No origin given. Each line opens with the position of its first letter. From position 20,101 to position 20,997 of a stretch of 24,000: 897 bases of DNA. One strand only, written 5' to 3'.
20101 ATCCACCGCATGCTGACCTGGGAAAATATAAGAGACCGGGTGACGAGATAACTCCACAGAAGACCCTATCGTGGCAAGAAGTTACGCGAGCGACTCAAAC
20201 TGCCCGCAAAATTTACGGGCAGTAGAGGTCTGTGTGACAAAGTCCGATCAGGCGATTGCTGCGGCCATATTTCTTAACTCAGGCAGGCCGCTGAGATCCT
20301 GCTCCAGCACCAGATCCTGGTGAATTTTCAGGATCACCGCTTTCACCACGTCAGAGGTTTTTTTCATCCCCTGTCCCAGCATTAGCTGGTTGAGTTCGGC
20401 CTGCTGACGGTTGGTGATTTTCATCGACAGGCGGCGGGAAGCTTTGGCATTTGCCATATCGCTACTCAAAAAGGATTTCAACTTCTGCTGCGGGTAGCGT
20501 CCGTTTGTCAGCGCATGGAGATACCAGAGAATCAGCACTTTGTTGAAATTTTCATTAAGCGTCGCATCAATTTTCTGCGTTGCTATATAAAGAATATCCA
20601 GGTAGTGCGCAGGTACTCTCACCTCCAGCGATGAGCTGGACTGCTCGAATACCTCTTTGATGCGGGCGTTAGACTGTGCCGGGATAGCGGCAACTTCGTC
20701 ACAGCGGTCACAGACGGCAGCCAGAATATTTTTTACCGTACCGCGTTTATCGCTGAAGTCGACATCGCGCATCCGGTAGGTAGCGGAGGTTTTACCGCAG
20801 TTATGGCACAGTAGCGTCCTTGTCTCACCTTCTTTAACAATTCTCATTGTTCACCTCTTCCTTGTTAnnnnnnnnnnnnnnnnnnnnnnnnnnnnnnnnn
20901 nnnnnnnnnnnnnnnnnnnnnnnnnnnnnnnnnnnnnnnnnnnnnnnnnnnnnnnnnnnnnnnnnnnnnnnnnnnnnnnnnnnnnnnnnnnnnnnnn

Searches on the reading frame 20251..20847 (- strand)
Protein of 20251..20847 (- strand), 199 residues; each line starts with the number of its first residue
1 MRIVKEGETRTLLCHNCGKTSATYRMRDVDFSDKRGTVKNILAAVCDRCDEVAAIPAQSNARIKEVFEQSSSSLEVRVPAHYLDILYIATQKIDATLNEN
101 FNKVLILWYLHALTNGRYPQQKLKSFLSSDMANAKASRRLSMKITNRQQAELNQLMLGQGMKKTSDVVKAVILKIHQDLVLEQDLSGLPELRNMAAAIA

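Call 4: search_protein_families(library=pfam, proteins=[window:20251-20847:-], max_evalue=10)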
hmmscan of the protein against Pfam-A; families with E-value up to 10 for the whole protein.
window:20251-20847:- (199 aa): 6 families
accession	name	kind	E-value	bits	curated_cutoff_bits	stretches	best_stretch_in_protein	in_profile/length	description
PF19134.6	DUF5817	-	0.002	18.5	31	1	2-39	13-49/57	Domain of unknown function (DUF5817)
PF19514.5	MobC_2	-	0.0082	16.2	27.5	1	131-174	15-58/140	MobC-like protein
PF15731.11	MqsA_antitoxin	-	0.0083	16.7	30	1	14-90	3-76/131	Antitoxin component of bacterial toxin-antitoxin system, MqsA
PF02945.21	Endonuclease_7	-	0.11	12.9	23.6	1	12-48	24-61/82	Recombination endonuclease VII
PF23477.1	zf_Tbcl_2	-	0.18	12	27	1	42-56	4-18/37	Probable treble clef zinc finger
PF23550.1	zf_Tbcl_Rhp7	-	0.32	11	27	1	6-22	22-38/39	DNA repair protein rhp7 treble clef domain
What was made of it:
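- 20308..20439 (-): Antitoxin residues 137-180: second ribbon-helix-helix unit. Pfam MobC_2 matches residues 131-174 below threshold (E 0.008; call 4).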

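Call 5: search_protein_families(library=ncbifam, proteins=[window:20251-20847:-], max_evalue=10)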
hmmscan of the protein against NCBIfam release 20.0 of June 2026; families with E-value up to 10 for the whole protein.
window:20251-20847:- (199 aa): 2 families
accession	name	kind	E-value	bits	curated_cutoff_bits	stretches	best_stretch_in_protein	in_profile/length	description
TIGR03830.1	CxxCG_CxxCG_HTH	subfamily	0.021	14.6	61.8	1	14-66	1-54/127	type II TA system antitoxin MqsA family protein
TIGR04272.1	cxxc_cxxc_Mbark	domain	0.29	10.9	36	1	42-56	4-18/37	CxxC-x17-CxxC domain-containing protein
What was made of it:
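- On MqsA antitoxin family (Pfam PF15731 / TIGR03830): TIGR03830 scores 14.6 bits against 61.8 (calls 4, 5).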

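Call 6: search_protein_families(library=padloc, proteins=[window:20251-20847:-], max_evalue=10)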
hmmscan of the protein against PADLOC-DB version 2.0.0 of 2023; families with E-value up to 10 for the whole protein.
window:20251-20847:- (199 aa): 1 family
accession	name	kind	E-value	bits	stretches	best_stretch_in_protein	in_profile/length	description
PDLC04162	HEC-08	-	0.023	11.8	1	9-55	259-305/358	-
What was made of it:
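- On Known anti-phage defence systems (PADLOC-DB): The antitoxin has only HEC-08 at E 0.023 over a zinc-ribbon stretch (call 6).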

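Call 9: search_solved_structures(query=window:20251-20847:-, max_evalue=10, show_alignments=3)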
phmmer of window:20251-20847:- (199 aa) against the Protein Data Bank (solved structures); distinct sequences matched with E-value up to 10: 0.

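Call 11: find_homologous_proteins(query=window:20251-20847:-, max_evalue=0.01)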
Query window:20251-20847:- (199 aa): 56 proteins with E <= 0.01 among 159 candidates.
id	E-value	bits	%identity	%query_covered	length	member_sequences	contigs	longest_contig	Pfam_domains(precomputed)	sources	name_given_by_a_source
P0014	2.4e-123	427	99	100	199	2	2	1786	-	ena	-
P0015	5.8e-109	380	88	100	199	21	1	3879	-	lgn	-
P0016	1.0e-101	356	82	100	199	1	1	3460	-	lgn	-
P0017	2.5e-97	342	79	100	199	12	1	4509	-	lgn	-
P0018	4.5e-83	295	68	100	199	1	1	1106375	-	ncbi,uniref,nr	ncbi:hypothetical protein R6Y99_03660 [Pseudomonas lundensis]|uniref:hypothetical protein n=1 Tax=Se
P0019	2.1e-82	293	68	100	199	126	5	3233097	-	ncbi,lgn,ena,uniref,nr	ncbi:hypothetical protein I5L21_11740 [Serratia liquefaciens]|uniref:hypothetical protein n=1 Tax=Se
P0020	7.7e-82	291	67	100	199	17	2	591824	-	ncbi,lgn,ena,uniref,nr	ncbi:hypothetical protein [Serratia proteamaculans]|uniref:hypothetical protein n=1 Tax=Serratia pro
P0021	1.4e-81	291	67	100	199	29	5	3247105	-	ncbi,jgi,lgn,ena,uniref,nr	ncbi:Uncharacterised protein [Serratia quinivorans]|uniref:hypothetical protein n=1 Tax=Serratia qui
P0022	6.8e-81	288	67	100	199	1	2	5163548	-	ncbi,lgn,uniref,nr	ncbi:hypothetical protein J2125_000536 [Erwinia toletana]|uniref:Uncharacterized protein n=1 Tax=Win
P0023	2.9e-80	286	66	99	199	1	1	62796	-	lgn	-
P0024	4.1e-78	279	67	99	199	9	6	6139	-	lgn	-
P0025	8.8e-78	278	65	99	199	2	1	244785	-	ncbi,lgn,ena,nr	nr:hypothetical protein [uncultured Erwinia sp.]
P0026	1.2e-77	278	66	98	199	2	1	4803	-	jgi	-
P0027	1.4e-77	278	65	99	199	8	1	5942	-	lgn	-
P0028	3.0e-77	276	66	99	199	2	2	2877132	-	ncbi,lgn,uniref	ncbi:hypothetical protein [Erwinia sp. SLM-02]|uniref:hypothetical protein n=1 Tax=Erwinia sp. SLM-0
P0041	3.0e-68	247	58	99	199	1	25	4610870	-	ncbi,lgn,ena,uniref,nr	ncbi:TPA: hypothetical protein OPR08_001957 [Citrobacter koseri]|uniref:hypothetical protein n=1 Tax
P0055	5.5e-62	227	53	100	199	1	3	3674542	-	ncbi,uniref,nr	ncbi:hypothetical protein [Vibrio mangrovi]|uniref:Uncharacterized protein n=1 Tax=Vibrio mangrovi T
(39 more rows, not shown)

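Call 18: search_solved_structures(query=A2, max_evalue=10, show_alignments=3)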
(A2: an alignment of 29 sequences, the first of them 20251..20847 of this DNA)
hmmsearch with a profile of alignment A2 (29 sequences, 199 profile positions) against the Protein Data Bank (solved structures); distinct sequences matched with E-value up to 10: 0.

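Call 19: find_related_loci(query=A2, collection=genome_contigs, flank=6000)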
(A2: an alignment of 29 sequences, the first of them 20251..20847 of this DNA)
Query A2 (199 aa) in genome_contigs; peptide patterns used: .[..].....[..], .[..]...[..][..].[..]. (x = any residue, [..] = any of these).
97 stretches matched a pattern; 41 encode a relative of the query (tblastn E <= 1e-3); 41 distinct loci.
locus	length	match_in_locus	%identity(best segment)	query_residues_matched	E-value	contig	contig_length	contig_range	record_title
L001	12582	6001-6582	89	1-194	1e-118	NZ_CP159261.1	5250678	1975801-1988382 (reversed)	Erwinia rhapontici strain 1SR chromosome, complete genome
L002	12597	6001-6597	78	1-199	5e-107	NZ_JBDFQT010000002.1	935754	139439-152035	Erwinia sp. Eh17-17 scaffold_2, whole genome shotgun sequence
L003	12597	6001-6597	70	1-199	4e-95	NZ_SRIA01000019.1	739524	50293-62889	Serratia proteamaculans strain D2.2 19, whole genome shotgun sequence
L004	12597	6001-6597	69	1-199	2e-94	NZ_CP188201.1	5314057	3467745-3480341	Serratia proteamaculans isolate CBSDS_009 chromosome, complete genome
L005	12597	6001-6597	68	1-199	2e-93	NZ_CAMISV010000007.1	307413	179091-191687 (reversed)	Serratia proteamaculans isolate 6e3de084-a76c-11e8-a962-3c4a9275d6c8 ERS2677070SCcontig000007, whole genome shotgun sequ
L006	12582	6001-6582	68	1-194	3e-92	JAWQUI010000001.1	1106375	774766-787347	Pseudomonas lundensis strain I31 NODE_1_length_1106375_cov_290.347019, whole genome shotgun sequence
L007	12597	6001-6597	67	1-199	4e-92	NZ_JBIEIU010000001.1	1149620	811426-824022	Serratia quinivorans strain W23_MBD1_M1 NODE_1_length_1149620_cov_93.850912, whole genome shotgun sequence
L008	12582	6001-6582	68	1-194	3e-90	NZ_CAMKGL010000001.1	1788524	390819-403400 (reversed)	Serratia quinivorans isolate 6bc90734-a76c-11e8-a962-3c4a9275d6c8 ERS2677028SCcontig000001, whole genome shotgun sequenc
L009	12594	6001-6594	68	1-198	2e-89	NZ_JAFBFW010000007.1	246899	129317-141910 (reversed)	Pantoea coffeiphila strain 1480 Ga0454181_07, whole genome shotgun sequence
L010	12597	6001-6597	63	1-199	2e-86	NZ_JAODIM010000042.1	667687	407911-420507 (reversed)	Winslowiella arboricola strain BAC 15a-03b NODE_2, whole genome shotgun sequence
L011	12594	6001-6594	66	1-198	2e-85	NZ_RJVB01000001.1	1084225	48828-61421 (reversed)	Erwinia sp. JUb26 Ga0304838_101, whole genome shotgun sequence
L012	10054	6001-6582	89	1-194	1e-118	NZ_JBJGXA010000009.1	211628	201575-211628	Erwinia sp. AnSW2-5 AnSW2_5_trimmed_(paired)_contig_9, whole genome shotgun sequence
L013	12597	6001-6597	58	1-199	1e-77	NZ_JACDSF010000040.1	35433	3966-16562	Pectobacterium brasiliense strain CFBP8736 Pectobacterium_brasiliense_CFBP8736_contig_40, whole genome shotgun sequence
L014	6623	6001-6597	57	1-199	9e-77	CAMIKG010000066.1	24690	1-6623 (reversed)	MAG: uncultured Erwinia sp. isolate 4viR7d6rW3_bin.4.MAG genome assembly, contig: NODE_168_length_24690_cov_11.616481, w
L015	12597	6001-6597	57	1-199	2e-76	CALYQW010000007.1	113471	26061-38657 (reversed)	MAG: uncultured Erwinia sp. isolate SRR11267070_bin.16_metawrap_v1.3.0_MAG genome assembly, contig: ERZ9515155_47, whole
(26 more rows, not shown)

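Call 29: predict_structure(alignment_id=A2)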
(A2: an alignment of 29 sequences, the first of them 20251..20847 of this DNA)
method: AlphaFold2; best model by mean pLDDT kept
length: 199 residues; sequences in the alignment: 29
mean_pLDDT: 84.7   pTM: 0.65
mean pLDDT of the five models: 84.7, 84.3, 84.0, 83.6, 82.3
residues with pLDDT >= 90: 79; 70-90: 100; 50-70: 20; < 50: 0
segments of 3 or more residues with pLDDT < 50: none
pLDDT, mean of each block of 10 residues (from residue 1): 82 79 85 70 87 77 60 88 95 90 93 81 84 87 89 90 92 94 89 83
secondary structure, 60 per line:
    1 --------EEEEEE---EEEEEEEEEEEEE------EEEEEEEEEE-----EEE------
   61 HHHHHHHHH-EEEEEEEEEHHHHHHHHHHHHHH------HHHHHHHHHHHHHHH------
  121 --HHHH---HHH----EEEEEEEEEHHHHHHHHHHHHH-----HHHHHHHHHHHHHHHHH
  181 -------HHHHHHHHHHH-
elements in order: E9-14 E18-30 E37-46 E52-54 H61-69 E71-79 H80-93 H100-114 H123-126 E137-145 H146-158 H164-180 H188-198
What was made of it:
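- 20506..20637 (-): Antitoxin residues 71-114: first ribbon-helix-helix unit. Model elements E71-79, H80-93 and H100-114 (call 29).
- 20308..20439 (-): Model elements E137-145, H146-158 and H164-180 (call 29).
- On Ribbon-helix-helix superfamily, single-chain tandem type (TraY-like): Model elements E71-79/H80-93/H100-114 and E137-145/H146-158/H164-180 (call 29).
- Checked: The C-terminal part of the 199-aa protein holds two strand-helix-helix units (residues 71-114 and 137-180) plus a terminal helix, not one RHH-like segment at the end (call 29).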

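Call 39: fold_search(model_id=the predicted structure, library=pdb)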
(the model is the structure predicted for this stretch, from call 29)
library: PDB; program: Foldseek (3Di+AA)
matches with E <= 10: 217; with E <= 0.001: 0
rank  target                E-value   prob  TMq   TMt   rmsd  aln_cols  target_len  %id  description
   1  9f0x_E                4.7e-03  1.00  0.40  0.64   3.7       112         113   12  CryoEM structure of the F plasmid relaxosome in its pre-initiation state, derived from the ds-27_+143-R Locally-refine (released 2025-06-04)
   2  9f10_E                9.3e-03  1.00  0.39  0.63   3.8       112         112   12  CryoEM structure of the F plasmid relaxosome with TraI in its TE mode, without accessory protein TraM. Derived from th (released 2025-06-04)
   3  9f0y_E                1.1e-02  1.00  0.32  0.53   6.8       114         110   11  CryoEM structure of the F plasmid relaxosome with TraI in its TE mode, derived from the ss-27_+8ds+9_+143-R Locally-re (released 2025-06-04)
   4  9f12_E                1.3e-02  1.00  0.32  0.54   8.2       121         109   13  CryoEM structure of the F plasmid relaxosome with oriT DNA ss-27_-3ds-2_+143 and TraI its TE mode, derived from ss-27_ (released 2025-06-04)
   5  9f0z_E                2.0e-02  1.00  0.33  0.56   6.7       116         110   11  CryoEM structure of the F plasmid relaxosome with truncated TraI1-863 in its TE mode, derived from the ss-27_+8ds+9_+1 (released 2025-06-04)
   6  9f0y_F                2.5e-02  1.00  0.38  0.60   3.7       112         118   13  CryoEM structure of the F plasmid relaxosome with TraI in its TE mode, derived from the ss-27_+8ds+9_+143-R Locally-re (released 2025-06-04)
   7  9f11_G                5.8e-02  0.99  0.36  0.62   3.6       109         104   16  CryoEM structure of the F plasmid relaxosome with oriT DNA ss-27_+3ds+4_+143 and TraI its TE mode, derived from ss-27_ (released 2025-06-04)
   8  3gn5_A                6.2e-02  0.44  0.21  0.29  15.0       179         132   12  Structure of the E. coli protein MqsA (YgiT/b3021) (released 2010-01-12)
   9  6n8a_A                6.2e-02  0.38  0.21  0.21  13.2       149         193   11  Crystal structure of selenomethionine-containing AcaB from uropathogenic E. coli (released 2020-07-15)
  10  9f0y_G                6.5e-02  0.99  0.35  0.59   4.0       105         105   13  CryoEM structure of the F plasmid relaxosome with TraI in its TE mode, derived from the ss-27_+8ds+9_+143-R Locally-re (released 2025-06-04)
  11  6n8a_B                6.9e-02  0.33  0.20  0.21  12.8       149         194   11  Crystal structure of selenomethionine-containing AcaB from uropathogenic E. coli (released 2020-07-15)
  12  9f0x_G                1.5e-01  0.96  0.34  0.59   4.9       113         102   12  CryoEM structure of the F plasmid relaxosome in its pre-initiation state, derived from the ds-27_+143-R Locally-refine (released 2025-06-04)
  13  4phc_A                2.2e-01  0.04  0.14  0.08  15.2       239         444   11  Crystal Structure of a human cytosolic histidyl-tRNA synthetase, histidine-bound (released 2014-08-27)
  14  4phc_B                2.7e-01  0.04  0.13  0.08  15.2       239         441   11  Crystal Structure of a human cytosolic histidyl-tRNA synthetase, histidine-bound (released 2014-08-27)
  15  9y66_C                2.9e-01  0.04  0.14  0.07  24.3       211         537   15  attLsym bound serine integrase complex in the dimeric state (released 2026-02-04)
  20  3ga8                  6.5e-01  0.54  0.19  0.44   4.7        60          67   18  Structure of the N-terminal domain of the E. coli protein MqsA (YgiT/b3021) (released 2010-01-12)
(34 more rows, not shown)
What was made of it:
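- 20668..20847 (-): Antitoxin residues 1-60: zinc-binding domain (C14, C17, C46, C49), MqsA-N-like. Weak Foldseek hits to 3ga8 and 3hi2_C (call 39).
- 20506..20637 (-): This unit is part of the TraY match (call 39).
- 20308..20439 (-): TraY match in call 39.
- On MqsA antitoxin family (Pfam PF15731 / TIGR03830): The model shows two beta-alpha-alpha units that match TraY instead (calls 29, 39).
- On Type II toxin–antitoxin module (general): Tandem RHH (calls 29, 39).
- The Foldseek match of the zinc domain to MqsA-N is weak (probability 0.35-0.54, call 39).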

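Call 58: search_protein_families(library=pfam, alignment_id=A2, max_evalue=0.1)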
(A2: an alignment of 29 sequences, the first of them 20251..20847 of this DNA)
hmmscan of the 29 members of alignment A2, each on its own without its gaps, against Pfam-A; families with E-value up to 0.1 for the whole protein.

A. member 1, window:20251-20847:- (199 aa): 3 families
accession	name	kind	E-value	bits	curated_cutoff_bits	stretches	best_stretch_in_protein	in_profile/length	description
PF19134.6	DUF5817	-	0.002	18.5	31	1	2-39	13-49/57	Domain of unknown function (DUF5817)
PF19514.5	MobC_2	-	0.0082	16.2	27.5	1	131-174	15-58/140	MobC-like protein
PF15731.11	MqsA_antitoxin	-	0.0083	16.7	30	1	14-90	3-76/131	Antitoxin component of bacterial toxin-antitoxin system, MqsA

B. families by the number of members that match (of 29 scanned): 20 families
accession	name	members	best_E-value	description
PF19134.6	DUF5817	16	0.00079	Domain of unknown function (DUF5817)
PF15731.11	MqsA_antitoxin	13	0.00078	Antitoxin component of bacterial toxin-antitoxin system, MqsA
PF19514.5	MobC_2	4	0.00064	MobC-like protein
PF02945.21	Endonuclease_7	4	0.026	Recombination endonuclease VII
PF23477.1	zf_Tbcl_2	3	0.027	Probable treble clef zinc finger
PF12773.13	DZR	2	0.02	Double zinc ribbon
PF25017.1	zf-C2HC_3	1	0.011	C2HC zinc finger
PF09174.15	Maf1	1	0.012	Maf1 regulator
PF15768.10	CC190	1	0.021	Coiled-coil domain-containing protein 190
PF03804.19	DUF325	1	0.03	Viral proteins of unknown function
PF07279.17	DUF1442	1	0.038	Protein of unknown function (DUF1442)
PF10058.14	Zn_ribbon_10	1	0.048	ER junction formation factor lunapark, zinc ribbon finger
PF24704.1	DUF7667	1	0.05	Family of unknown function (DUF7667)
PF24203.1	Phage_ProQ_C_like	1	0.071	Phage ProQ C-terminal-like domain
PF02244.21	Propep_M14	1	0.071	Carboxypeptidase activation peptide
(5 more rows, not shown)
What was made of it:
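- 20668..20847 (-): Pfam MqsA_antitoxin scores E 0.008, below threshold (calls 4, 58).
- On MqsA antitoxin family (Pfam PF15731 / TIGR03830): The best E-value among 29 members is 7.8e-4 (call 58).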

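Call 65: find_encoding_contigs(protein=P0041, flank=7000, max_places=2)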
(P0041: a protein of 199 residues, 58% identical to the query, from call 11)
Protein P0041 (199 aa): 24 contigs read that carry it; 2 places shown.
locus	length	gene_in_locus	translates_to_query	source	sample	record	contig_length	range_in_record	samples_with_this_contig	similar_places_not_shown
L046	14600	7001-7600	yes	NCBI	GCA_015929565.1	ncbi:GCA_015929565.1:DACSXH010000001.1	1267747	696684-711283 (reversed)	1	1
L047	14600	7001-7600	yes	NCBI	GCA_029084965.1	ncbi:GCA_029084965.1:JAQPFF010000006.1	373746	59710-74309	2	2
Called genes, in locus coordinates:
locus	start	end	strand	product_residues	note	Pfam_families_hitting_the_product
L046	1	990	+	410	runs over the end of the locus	PF13356:Arm-DNA-bind_3, PF22022:Phage_int_M, PF00589:Phage_integrase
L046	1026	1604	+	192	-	-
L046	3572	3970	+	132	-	PF22470:Histone_HNS_N, PF00816:Histone_HNS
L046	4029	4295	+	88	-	-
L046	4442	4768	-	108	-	PF06412:TraD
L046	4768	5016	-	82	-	-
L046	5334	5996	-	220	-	-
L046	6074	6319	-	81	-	-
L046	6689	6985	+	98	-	-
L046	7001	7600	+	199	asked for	-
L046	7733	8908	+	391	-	-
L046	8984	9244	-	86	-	-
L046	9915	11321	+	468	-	PF03389:MobA_MobL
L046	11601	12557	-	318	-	PF04055:Radical_SAM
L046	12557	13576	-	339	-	PF04055:Radical_SAM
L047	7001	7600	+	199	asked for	-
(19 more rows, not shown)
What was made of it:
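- In Citrobacter koseri the pair lies about 2.3 kb from a MobA/MobL relaxase gene and near a TraD-like gene (call 65).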

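Call 66: find_encoding_contigs(protein=P0055, flank=7000, max_places=2)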
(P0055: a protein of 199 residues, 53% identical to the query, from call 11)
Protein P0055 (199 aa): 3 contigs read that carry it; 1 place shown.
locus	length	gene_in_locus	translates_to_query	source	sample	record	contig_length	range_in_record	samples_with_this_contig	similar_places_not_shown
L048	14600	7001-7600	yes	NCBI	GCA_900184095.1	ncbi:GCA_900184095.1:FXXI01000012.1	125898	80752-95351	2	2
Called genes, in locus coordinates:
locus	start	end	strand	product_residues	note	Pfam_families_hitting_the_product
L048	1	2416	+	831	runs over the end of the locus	-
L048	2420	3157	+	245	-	-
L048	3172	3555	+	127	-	-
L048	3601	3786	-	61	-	-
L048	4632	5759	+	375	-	-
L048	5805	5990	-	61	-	-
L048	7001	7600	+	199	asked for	-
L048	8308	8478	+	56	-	-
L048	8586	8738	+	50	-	PF04964:Flp_Fap (weak)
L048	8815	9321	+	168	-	PF01478:Peptidase_A24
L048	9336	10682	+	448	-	PF13191:AAA_16 (faint)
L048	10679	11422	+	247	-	PF08666:SAF (weak), PF16976:RcpC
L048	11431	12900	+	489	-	PF13629:T2SS-T3SS_pil_N, PF00263:Secretin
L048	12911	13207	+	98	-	-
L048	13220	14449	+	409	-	PF13400:Tad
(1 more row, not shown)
